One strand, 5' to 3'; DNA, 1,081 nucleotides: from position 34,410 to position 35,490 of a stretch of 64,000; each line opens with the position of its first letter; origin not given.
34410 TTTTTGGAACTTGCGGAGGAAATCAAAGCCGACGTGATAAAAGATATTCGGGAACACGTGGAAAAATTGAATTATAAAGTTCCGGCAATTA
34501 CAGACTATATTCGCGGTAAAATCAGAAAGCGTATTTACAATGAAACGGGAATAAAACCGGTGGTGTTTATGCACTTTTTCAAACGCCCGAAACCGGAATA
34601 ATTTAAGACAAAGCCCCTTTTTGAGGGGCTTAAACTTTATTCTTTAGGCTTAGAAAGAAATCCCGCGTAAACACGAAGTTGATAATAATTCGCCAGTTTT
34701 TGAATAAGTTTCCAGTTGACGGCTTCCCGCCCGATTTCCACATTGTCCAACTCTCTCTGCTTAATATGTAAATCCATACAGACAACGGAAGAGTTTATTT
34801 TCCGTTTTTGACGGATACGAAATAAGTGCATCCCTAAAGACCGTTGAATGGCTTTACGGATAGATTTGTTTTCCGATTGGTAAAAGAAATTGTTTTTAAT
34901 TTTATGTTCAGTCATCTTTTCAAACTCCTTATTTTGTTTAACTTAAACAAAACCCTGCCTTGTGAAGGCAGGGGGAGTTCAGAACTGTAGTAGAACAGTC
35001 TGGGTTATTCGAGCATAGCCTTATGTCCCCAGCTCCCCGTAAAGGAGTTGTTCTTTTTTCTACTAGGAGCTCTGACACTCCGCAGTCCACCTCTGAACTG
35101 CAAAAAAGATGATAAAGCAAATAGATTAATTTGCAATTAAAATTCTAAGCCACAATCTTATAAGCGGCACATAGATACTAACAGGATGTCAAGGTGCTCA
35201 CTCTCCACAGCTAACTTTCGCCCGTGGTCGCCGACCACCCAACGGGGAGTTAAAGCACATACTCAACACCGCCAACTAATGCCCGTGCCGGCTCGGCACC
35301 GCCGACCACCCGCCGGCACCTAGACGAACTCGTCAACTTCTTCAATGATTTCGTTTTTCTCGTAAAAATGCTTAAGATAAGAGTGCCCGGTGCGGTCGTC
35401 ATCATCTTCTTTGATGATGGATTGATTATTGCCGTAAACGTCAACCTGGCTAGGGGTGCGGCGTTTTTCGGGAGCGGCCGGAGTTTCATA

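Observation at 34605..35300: Duplicated module: small XRE regulator gene with a conserved promoter-leader-attenuator, present twice (here and at 53651-54330)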

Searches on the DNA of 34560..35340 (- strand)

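Call 10: search_rna_families(source=window, start=34560, end=35340, threshold=evalue, max_evalue=10)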
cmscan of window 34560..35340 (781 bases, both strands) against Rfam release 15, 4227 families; matches with E-value up to 10: 9.
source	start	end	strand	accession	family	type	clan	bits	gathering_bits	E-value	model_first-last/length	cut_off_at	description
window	34586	34655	-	RF00931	mir-879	Gene; miRNA;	-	24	90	0.019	1-74/74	no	mir-879 microRNA precursor family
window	34608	34700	-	RF00078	MicA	Gene; sRNA;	-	23.2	41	0.42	1-75/75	no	MicA sRNA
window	34836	34922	-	RF01203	snR47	Gene; snRNA; snoRNA; CD-box;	CL00051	23.2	61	5.1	1-96/96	no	Small nucleolar RNA snR47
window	34764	34867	-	RF00568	SNORA26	Gene; snRNA; snoRNA; HACA-box;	CL00032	18.9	40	1.1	1-122/122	no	Small nucleolar RNA SNORA26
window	34850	34913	+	RF01193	snoR20a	Gene; snRNA; snoRNA; CD-box;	-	17.8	42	8.5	1-90/90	no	Small nucleolar RNA snoR20a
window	34819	34908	+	RF02898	AaHKsRNA20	Gene; sRNA;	-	17.5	43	9.8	1-77/77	no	Aggregatibacter sRNA 20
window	34945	35007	+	RF02628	Hrs1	Gene; sRNA;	-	16.4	56.4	2.1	1-74/74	no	Hfq-regulated sRNA 1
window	34867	34907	+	RF02922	RAGATH-32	Cis-reg;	-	11.4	41.8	9.2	36-76/78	no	RAGATH-32 RNA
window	34874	34931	-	RF01946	KCNQ1OT1_1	Gene; lncRNA;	-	5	70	7.4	256-464/464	no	KCNQ1 overlapping transcript 1 conserved region 1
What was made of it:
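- On Any Rfam family: In 34560-35340 nothing scores better than 24 bits against a threshold of 90, and all such matches look like chance (call 10).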

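Call 52: build_rna_model(alignment_id=A3)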
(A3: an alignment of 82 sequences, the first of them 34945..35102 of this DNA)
Model R1 built from alignment A3 (82 sequences, 201 columns); structure: RNAalifold consensus.
model positions 165; base pairs 32; branch points 2; effective number of sequences 1.98; information 0.59 bits per position. Calibrated on 0.2 Mb of random sequence (short: E-values are rough).
structure used (alignment columns):
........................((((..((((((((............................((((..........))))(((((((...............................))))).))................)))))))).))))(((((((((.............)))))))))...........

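Call 53: search_with_rna_model(model_id=R1, sources=[window, L048], filters=off, max_evalue=10, show_alignments=3)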
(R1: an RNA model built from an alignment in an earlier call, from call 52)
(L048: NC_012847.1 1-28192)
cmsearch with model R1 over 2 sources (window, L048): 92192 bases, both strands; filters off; matches with E-value up to 10: 71.
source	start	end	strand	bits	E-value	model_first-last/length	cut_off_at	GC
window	34944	35102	-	155.2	3.2e-41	1-165/165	no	0.49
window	53991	54158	-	141.7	1.7e-37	1-165/165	no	0.43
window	26979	27087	-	14.7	0.018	1-165/165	no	0.39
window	58764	58831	+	14.3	0.024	1-165/165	no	0.34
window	37732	37858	-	14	0.029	1-165/165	no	0.4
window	17107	17226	-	13.5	0.04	1-165/165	no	0.31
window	27583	27640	+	12.9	0.059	1-165/165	no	0.36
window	58790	58869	-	12.6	0.069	1-165/165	no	0.24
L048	27714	27825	+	11.3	0.16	1-165/165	no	0.29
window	39338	39404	-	9.9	0.38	1-165/165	no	0.4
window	24266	24320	-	9.8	0.41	1-165/165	no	0.47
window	23833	23918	+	9.7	0.43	1-165/165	no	0.36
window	47526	47638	-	9.6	0.47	1-165/165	no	0.46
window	35865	35961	-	8.9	0.75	1-165/165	no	0.35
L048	23847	23974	-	8.7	0.84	1-165/165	no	0.3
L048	25987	26019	-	7.9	1.4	1-165/165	no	0.27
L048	6706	6781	+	7.1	2.3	1-165/165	no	0.43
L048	12728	12817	-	7.1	2.3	1-165/165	no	0.4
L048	18130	18235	-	6.2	4.1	1-165/165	no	0.35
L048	26490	26582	+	5.7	5.6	1-165/165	no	0.34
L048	4562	4635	+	5.6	5.9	1-165/165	no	0.28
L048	17811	17858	+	5.6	5.9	1-165/165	no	0.38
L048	8312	8356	-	5.5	6.3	1-165/165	no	0.36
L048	23183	23209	-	5.5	6.4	1-165/165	no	0.15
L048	21676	21706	-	5.1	8.1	1-165/165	no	0.35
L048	27730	27862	-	5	8.6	1-165/165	no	0.33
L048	2194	2259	-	4.8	9.9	1-165/165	no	0.27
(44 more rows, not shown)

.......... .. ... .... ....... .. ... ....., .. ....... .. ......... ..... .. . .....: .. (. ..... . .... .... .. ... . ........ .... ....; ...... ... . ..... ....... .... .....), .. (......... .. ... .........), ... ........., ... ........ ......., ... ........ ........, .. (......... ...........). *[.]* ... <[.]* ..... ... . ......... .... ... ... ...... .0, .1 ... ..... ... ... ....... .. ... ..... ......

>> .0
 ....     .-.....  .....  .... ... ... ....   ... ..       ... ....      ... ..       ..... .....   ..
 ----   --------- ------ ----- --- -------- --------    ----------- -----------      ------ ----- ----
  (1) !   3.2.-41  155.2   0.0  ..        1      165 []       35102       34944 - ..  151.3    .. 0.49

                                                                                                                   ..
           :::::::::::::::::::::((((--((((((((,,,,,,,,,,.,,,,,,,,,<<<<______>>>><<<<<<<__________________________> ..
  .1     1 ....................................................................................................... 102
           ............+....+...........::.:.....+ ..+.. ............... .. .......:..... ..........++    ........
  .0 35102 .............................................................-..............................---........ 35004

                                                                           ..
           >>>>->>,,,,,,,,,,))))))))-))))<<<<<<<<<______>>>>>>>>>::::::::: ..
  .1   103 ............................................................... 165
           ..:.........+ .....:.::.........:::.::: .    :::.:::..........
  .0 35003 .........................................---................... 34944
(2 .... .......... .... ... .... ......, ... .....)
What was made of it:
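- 34944..35102 (-): Copy A leader RNA (~159 nt). Order of elements: P1 hairpin (35101-35082); P2 (GGAG 35081-35078 ... AACUCC 34979-34974); P3; A-rich linker; P4; P5 with the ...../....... internal loop; GACUG (35000-34996); then the terminator. CM R1 scores 155.2 bits, E 3e-41 (call 53).
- Checked: A covariance model built on the leader finds exactly these two sites (155.2 and 141.7 bits); the next best hit scores 14.7 bits (call 53).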
